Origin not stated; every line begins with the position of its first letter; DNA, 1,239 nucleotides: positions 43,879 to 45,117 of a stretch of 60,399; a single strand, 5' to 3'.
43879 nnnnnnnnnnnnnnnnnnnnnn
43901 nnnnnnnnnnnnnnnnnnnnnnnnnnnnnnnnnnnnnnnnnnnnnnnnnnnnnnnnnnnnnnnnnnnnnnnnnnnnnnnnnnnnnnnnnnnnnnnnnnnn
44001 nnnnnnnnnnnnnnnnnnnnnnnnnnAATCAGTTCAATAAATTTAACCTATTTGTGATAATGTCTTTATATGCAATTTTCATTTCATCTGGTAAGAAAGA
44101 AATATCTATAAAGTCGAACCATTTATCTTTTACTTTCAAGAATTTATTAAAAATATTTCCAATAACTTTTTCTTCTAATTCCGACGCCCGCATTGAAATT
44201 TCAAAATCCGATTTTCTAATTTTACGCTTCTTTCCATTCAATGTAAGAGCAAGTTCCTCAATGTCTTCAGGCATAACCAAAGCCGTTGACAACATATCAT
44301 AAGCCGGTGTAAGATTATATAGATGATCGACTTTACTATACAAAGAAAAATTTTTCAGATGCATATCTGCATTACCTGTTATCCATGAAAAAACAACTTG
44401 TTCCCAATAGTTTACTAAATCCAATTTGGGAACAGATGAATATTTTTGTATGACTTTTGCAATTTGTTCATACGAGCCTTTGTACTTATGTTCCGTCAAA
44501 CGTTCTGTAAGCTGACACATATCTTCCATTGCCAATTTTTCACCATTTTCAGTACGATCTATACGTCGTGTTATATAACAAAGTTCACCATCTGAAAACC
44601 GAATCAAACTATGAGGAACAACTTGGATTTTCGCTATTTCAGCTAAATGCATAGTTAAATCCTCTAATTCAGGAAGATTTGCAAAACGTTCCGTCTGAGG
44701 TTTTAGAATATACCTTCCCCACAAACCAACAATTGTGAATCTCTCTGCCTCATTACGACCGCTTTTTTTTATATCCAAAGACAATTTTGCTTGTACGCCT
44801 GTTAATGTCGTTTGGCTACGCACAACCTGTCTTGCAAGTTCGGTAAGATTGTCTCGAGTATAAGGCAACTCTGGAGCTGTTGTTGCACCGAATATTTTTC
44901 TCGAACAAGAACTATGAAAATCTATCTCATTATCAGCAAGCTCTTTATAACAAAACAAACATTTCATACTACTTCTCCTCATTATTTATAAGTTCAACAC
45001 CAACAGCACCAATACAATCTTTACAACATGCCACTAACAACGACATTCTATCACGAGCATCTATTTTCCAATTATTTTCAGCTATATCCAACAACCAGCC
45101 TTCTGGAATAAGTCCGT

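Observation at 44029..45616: Tripartite split-HipA kinase module (HipB-like HTH, HipS-like, HipT-like kinase with a zinc-ribbon-like N-terminus)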

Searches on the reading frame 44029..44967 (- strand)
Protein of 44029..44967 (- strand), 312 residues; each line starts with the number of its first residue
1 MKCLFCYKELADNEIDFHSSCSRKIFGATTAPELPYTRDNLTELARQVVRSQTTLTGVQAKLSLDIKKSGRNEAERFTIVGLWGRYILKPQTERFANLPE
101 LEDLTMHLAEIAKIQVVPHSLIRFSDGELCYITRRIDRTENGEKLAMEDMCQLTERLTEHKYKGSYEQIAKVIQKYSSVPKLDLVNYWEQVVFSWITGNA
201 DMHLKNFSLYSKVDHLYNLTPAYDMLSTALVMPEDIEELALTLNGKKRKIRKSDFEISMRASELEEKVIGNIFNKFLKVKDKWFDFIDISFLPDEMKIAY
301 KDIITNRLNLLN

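Call 4: search_protein_families(library=pfam, proteins=[window:44029-44967:-], max_evalue=0.1)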
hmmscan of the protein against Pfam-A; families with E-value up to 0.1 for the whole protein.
window:44029-44967:- (312 aa): 1 family
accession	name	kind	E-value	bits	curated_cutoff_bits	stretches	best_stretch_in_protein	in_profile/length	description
PF07804.18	HipA_C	-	1.4e-46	159.3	30.5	1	54-282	2-212/213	HipA-like C-terminal domain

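Call 5: search_protein_families(library=ncbifam, proteins=[window:44029-44967:-], max_evalue=0.1)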
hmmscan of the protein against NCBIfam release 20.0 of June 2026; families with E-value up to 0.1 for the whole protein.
window:44029-44967:- (312 aa): 2 families
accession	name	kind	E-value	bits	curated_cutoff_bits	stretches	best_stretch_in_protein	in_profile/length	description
NF007297.0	PRK09775.1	equivalog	4e-11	42.3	401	1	90-243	237-386/446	type II toxin-antitoxin system HipA family toxin YjjJ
TIGR02493.1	PFLA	equivalog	0.0015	17.9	231.75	1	53-153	135-231/235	pyruvate formate-lyase-activating protein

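Call 6: search_protein_families(library=padloc, proteins=[window:44029-44967:-], max_evalue=0.1)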
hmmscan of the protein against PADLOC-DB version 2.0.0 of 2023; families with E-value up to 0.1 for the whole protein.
window:44029-44967:- (312 aa): 1 family
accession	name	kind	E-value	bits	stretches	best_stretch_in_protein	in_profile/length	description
PDLC04339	PDC-M03A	-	0.00035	18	1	154-236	111-187/293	-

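Call 7: search_solved_structures(query=window:44029-44967:-, max_evalue=0.01, show_alignments=3)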
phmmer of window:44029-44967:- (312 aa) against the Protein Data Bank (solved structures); distinct sequences matched with E-value up to 0.01: 16.
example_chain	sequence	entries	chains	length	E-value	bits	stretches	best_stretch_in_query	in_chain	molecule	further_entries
8ezr_B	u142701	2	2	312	6.1e-51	176.7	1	52-312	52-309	HipT(Lp)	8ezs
7vkb_A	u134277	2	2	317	6.4e-51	176.6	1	52-312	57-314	HipA_C domain-containing protein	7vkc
7wcf_A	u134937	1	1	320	2.4e-50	174.7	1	52-312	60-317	HipA_C domain-containing protein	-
7ab4_C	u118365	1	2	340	5.7e-16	61.9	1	23-230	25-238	HipA_C domain-containing protein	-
7ab3_C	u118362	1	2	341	5.8e-16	61.9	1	23-230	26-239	HipA_C domain-containing protein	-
7ab5_C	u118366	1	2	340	2.8e-15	59.7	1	23-230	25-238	HipA_C domain-containing protein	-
2wiu_A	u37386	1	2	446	4e-08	36.2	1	131-233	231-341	PROTEIN HIPA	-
3tpd_A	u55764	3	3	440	1.1e-07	34.7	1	135-233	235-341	Serine/threonine-protein kinase HipA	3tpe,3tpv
4yg7_D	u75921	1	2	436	2.6e-07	33.5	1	131-233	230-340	Serine/threonine-protein kinase HipA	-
3fbr_A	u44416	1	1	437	2.6e-07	33.5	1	131-233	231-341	Serine/threonine-protein kinase toxin HipA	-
3dnt_A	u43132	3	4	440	2.6e-07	33.5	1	131-233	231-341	Protein hipA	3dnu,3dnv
5k98_A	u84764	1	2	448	2.7e-07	33.4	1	131-233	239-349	Serine/threonine-protein kinase HipA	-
3hzi_A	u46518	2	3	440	7.6e-07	32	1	135-233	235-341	Protein hipA | Serine/threonine-protein kinase HipA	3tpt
3tpb_A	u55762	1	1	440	7.7e-07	31.9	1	135-233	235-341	Serine/threonine-protein kinase HipA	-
4pu5_A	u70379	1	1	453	0.00084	22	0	186-243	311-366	Toxin-antitoxin system toxin HipA family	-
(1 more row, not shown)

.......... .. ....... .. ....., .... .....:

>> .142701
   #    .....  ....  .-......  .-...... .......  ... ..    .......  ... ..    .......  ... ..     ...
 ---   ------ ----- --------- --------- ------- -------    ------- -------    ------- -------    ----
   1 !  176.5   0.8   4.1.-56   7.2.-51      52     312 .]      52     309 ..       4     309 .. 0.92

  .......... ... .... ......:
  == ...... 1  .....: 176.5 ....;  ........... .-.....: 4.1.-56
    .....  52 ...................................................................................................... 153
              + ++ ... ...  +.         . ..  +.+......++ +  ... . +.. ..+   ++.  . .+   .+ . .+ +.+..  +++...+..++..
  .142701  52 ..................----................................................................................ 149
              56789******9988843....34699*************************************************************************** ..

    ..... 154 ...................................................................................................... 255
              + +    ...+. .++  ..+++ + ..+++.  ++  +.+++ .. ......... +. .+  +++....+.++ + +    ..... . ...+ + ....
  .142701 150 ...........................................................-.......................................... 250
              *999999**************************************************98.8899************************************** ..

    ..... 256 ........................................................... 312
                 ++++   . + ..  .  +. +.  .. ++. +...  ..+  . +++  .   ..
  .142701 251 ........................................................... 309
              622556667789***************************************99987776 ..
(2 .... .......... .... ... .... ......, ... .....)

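Call 11: find_homologous_proteins(query=window:44029-44967:-, max_evalue=1e-10)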
Query window:44029-44967:- (312 aa): 8000 proteins with E <= 1e-10 among 8000 candidates; the best 120 are listed.
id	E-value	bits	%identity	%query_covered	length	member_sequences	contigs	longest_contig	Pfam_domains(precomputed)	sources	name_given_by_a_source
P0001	1.3e-205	699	100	100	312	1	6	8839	PF07804.19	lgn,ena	-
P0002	1.4e-205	699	100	100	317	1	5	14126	PF07804.19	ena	-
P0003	1.4e-205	699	100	100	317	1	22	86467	PF07804.19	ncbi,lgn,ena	-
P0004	2.6e-205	698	99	100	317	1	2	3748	PF07804.19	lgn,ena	-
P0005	4.8e-205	697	99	100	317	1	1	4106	PF07804.19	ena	-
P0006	7.2e-205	697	99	100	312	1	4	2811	PF07804.19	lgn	-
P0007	7.5e-205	697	100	100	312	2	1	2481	PF07804.19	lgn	-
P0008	7.6e-205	697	99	100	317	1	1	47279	PF07804.19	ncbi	-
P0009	9.0e-205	697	99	100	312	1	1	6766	PF07804.19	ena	-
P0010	9.3e-205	697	99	100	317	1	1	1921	PF07804.19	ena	-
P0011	9.5e-205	696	99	100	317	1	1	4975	PF07804.19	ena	-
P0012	9.7e-205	696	99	100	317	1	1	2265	PF07804.19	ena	-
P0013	1.0e-204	696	99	100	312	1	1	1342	PF07804.19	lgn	-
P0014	1.1e-204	696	99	100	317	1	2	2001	PF07804.19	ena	-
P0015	1.4e-204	696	99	100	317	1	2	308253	PF07804.19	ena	-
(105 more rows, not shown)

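Call 23: find_encoding_contigs(protein=P0003, flank=10000, max_places=8)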
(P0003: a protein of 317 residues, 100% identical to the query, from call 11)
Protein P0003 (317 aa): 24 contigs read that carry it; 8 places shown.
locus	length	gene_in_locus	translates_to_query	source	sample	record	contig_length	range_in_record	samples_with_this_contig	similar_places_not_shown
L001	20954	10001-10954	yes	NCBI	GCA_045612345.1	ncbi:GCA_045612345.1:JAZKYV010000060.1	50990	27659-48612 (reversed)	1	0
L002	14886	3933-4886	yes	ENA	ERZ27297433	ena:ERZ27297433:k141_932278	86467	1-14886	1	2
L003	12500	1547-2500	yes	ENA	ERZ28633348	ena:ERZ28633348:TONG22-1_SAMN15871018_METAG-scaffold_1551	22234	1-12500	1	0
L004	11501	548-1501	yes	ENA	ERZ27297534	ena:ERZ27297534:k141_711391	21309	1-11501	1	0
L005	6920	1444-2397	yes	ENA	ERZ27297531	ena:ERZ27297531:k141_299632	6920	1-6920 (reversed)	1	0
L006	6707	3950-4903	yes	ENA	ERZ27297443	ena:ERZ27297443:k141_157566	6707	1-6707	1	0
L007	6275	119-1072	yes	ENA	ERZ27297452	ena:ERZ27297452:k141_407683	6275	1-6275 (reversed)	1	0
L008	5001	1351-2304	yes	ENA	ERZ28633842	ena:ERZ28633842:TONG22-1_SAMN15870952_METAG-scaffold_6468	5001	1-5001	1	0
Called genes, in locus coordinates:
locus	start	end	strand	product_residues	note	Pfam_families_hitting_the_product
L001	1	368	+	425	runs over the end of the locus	PF13102:Phage_int_SAM_5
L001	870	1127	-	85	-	-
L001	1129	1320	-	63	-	-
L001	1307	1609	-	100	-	-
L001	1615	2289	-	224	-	PF00717:Peptidase_S24 (weak)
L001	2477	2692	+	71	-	-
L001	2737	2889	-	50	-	-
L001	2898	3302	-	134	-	-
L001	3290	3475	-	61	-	-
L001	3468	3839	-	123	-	PF01381:HTH_3, PF12844:HTH_19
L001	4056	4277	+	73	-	-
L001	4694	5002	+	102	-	-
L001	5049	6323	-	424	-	PF13102:Phage_int_SAM_5, PF00589:Phage_integrase (faint)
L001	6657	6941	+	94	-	-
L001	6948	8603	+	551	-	PF02463:SMC_N, PF04310:MukB (weak), PF13175:AAA_15, PF13476:AAA_23 (faint), PF13514:AAA_27 (weak), PF13555:AAA_29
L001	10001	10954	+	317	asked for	PF07804:HipA_C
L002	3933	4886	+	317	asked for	PF07804:HipA_C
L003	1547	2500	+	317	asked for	PF07804:HipA_C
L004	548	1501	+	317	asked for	PF07804:HipA_C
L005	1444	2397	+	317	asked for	PF07804:HipA_C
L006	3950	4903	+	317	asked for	PF07804:HipA_C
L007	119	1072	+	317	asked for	PF07804:HipA_C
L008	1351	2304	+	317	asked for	PF07804:HipA_C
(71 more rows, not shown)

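Call 35: search_protein_representatives(protein=window:44029-44967:-)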
Query: 312 residues. Proteins with E-value up to 0.001 (for the whole library): 5513; up to 1e-10: 1947; up to 1e-30: 385. The best 150 are listed.
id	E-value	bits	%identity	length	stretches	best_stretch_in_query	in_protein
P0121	1.0e-105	369.7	52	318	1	2-311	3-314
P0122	1.2e-104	366.2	73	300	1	2-219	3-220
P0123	2.0e-104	365.5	78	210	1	2-207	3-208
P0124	1.5e-103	362.6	58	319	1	2-307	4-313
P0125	1.3e-95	336.5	69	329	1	2-225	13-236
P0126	7.5e-90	317.6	78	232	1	30-209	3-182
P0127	1.0e-89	317.2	51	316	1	2-308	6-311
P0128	1.0e-88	313.9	51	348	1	2-300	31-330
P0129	2.8e-87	309.2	48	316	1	2-311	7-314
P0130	2.2e-83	296.4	47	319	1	2-307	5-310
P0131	1.6e-82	293.5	46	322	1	2-310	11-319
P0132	2.3e-82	293.0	48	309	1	2-311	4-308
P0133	7.7e-81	288.0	45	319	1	2-310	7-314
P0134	7.9e-79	281.5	48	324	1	2-307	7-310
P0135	2.0e-78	280.1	44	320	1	2-308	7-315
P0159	3.6e-69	249.7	44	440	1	2-311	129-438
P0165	1.4e-67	244.5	42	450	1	2-308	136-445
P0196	7.0e-62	225.8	41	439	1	2-308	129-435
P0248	3.1e-52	194.2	38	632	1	2-307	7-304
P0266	1.2e-49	185.7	40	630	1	2-301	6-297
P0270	3.3e-49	184.2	36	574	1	23-308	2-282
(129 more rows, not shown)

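Call 41: search_solved_structures(query=A1, max_evalue=0.001, show_alignments=4)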
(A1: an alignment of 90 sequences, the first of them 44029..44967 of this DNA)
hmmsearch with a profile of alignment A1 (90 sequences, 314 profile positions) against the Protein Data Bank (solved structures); distinct sequences matched with E-value up to 0.001: 16.
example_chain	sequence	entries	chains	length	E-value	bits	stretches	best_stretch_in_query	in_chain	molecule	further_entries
7vkb_A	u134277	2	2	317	3.7e-95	321.8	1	2-313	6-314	HipA_C domain-containing protein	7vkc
8ezr_B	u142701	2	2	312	5.7e-95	321.2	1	2-313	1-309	HipT(Lp)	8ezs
7wcf_A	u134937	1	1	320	2.9e-94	318.9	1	2-313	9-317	HipA_C domain-containing protein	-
7ab3_C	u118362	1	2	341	2e-42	148.6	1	2-312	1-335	HipA_C domain-containing protein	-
7ab4_C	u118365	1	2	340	3.9e-42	147.6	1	4-312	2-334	HipA_C domain-containing protein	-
7ab5_C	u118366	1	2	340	8.8e-41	143.2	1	4-312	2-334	HipA_C domain-containing protein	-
4pu5_A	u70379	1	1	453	4.3e-24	88.4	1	54-286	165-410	Toxin-antitoxin system toxin HipA family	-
4pu3_A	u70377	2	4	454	4.3e-24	88.3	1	54-286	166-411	Toxin-antitoxin system toxin HipA family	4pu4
2wiu_A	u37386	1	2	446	2.4e-23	85.9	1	80-311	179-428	PROTEIN HIPA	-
3tpd_A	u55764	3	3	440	2.8e-23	85.7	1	80-311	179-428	Serine/threonine-protein kinase HipA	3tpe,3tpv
4yg7_D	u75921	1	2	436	2.8e-22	82.4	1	80-311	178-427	Serine/threonine-protein kinase HipA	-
3fbr_A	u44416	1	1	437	2.8e-22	82.4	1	80-311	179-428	Serine/threonine-protein kinase toxin HipA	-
3dnt_A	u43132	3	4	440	2.8e-22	82.4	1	80-311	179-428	Protein hipA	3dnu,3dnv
5k98_A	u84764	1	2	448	3e-22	82.3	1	80-311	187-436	Serine/threonine-protein kinase HipA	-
3hzi_A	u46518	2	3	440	3.4e-22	82.1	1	80-311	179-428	Protein hipA | Serine/threonine-protein kinase HipA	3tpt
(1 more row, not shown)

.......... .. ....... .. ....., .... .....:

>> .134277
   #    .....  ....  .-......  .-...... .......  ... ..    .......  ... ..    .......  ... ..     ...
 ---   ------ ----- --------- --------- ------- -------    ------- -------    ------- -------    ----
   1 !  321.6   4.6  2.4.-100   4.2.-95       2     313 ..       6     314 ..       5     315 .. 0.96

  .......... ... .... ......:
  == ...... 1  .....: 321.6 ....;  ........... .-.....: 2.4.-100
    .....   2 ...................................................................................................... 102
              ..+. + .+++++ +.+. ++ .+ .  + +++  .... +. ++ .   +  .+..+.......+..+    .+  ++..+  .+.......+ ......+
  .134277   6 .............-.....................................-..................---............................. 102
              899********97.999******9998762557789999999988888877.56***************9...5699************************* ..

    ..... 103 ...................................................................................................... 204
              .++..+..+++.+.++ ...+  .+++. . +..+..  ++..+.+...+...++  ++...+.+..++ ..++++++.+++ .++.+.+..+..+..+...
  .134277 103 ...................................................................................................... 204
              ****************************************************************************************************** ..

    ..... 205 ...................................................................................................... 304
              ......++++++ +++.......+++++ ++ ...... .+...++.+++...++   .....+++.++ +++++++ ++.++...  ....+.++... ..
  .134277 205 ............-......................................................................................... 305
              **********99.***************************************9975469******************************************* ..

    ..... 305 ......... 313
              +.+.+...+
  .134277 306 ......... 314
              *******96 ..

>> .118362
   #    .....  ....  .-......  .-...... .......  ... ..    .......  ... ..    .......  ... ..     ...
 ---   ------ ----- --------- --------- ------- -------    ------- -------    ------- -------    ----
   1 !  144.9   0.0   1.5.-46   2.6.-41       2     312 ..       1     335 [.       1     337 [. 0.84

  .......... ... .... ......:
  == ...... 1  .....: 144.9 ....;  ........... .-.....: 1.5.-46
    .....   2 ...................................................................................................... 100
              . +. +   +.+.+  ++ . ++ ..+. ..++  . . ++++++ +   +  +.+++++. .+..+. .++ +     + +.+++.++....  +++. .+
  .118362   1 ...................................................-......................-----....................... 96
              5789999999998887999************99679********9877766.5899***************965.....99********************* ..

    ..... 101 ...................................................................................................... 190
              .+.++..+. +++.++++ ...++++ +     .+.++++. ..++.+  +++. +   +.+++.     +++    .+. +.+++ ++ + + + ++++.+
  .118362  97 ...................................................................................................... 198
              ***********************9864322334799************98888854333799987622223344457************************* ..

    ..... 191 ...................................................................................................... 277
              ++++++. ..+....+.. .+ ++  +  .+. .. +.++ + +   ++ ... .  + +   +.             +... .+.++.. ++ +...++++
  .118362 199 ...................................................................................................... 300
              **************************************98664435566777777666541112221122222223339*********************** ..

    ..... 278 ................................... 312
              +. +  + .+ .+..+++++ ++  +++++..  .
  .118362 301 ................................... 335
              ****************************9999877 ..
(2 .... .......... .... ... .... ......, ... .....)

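Call 46: find_related_loci(query=A1, collection=genome_contigs, flank=4000)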
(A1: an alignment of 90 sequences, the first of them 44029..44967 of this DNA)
Query A1 (312 aa) in genome_contigs; peptide patterns used: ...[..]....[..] (x = any residue, [..] = any of these).
600 stretches matched a pattern (row limit reached: there are more); 589 encode a relative of the query (tblastn E <= 1e-3); the best 80 are kept; 80 distinct loci.
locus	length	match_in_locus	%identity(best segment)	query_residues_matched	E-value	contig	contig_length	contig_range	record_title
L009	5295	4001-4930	81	2-311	2e-176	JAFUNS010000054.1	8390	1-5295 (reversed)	MAG: Bacteroides sp. isolate RGIG4661 Roe_deer_Rectum-4__c33552, whole genome shotgun sequence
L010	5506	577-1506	79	2-311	1e-171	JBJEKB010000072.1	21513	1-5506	MAG: Muribaculaceae bacterium isolate PUUB38_bin.027 NODE_1605_length_21513_cov_6.245456, whole genome shotgun sequence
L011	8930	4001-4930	80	2-311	2e-170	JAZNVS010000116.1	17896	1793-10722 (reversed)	MAG: Bacteroidales bacterium isolate T1900044788_TS20190254.MAGScoT_cleanbin_000018 SGB_2626_k141_548887, whole genome s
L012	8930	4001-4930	79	2-311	1e-169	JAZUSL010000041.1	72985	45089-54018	MAG: Bacteroidales bacterium isolate T1900044846_TS20190312.MAGScoT_cleanbin_000007 SGB_2975_k141_1085448, whole genome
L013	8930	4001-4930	78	2-311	3e-169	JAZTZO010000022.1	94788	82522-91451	MAG: Muribaculaceae bacterium isolate T1900045324_YK20190013.MAGScoT_cleanbin_000002 SGB_6407_k141_158850, whole genome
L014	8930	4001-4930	75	2-312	5e-163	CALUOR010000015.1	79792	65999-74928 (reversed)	MAG: uncultured Bacteroides sp. isolate BRZ_KF__bin27 genome assembly, contig: BRZ_KF__NODE_437_length_79792_cov_24.2036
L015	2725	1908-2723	82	2-273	7e-165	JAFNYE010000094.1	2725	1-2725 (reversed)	MAG: Alistipes sp. isolate RGIG230 Dairy_cattle_Cecum-6__c416073, whole genome shotgun sequence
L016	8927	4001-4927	70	2-311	4e-152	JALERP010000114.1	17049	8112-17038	MAG: Prevotella sp. isolate SUG272 k141_569741, whole genome shotgun sequence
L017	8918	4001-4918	71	2-308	3e-150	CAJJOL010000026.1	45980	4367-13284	MAG TPA_asm: uncultured Prevotella sp. isolate ERR1190646-bin.12 genome assembly, contig: NODE_207_length_45980_cov_91.2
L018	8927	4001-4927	69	2-311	3e-149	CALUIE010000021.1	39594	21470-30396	MAG: uncultured Phocaeicola sp. isolate BRZ_KM__bin66 genome assembly, contig: BRZ_KM__NODE_1075_length_39594_cov_12.800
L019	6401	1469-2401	69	1-311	2e-148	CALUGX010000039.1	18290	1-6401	MAG: uncultured Prevotella sp. isolate BRZ_KG__bin4 genome assembly, contig: BRZ_KG__NODE_4065_length_18290_cov_9.877450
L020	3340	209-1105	70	2-301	5e-154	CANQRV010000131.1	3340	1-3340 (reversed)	MAG: uncultured Muribaculaceae bacterium isolate Lapin-022__bin49 genome assembly, contig: Lapin-022__NODE_28679_length_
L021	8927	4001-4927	68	2-311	7e-148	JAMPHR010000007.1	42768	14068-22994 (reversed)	MAG: Paenibacillus sp. isolate NALB_7961_12 Scaffold_#7__SCF_007__42668_bp, whole genome shotgun sequence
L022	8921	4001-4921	69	2-308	4e-147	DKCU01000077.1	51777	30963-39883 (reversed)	MAG TPA_asm: Candidatus Segatella albertsiae isolate UBA6866 UBA6866_contig_509, whole genome shotgun sequence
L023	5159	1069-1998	68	2-312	2e-148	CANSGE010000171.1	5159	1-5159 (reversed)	MAG TPA_asm: uncultured Bacteroidales bacterium isolate SRR15730522_bin.6_metawrap_v1.3_MAG genome assembly, contig: NOD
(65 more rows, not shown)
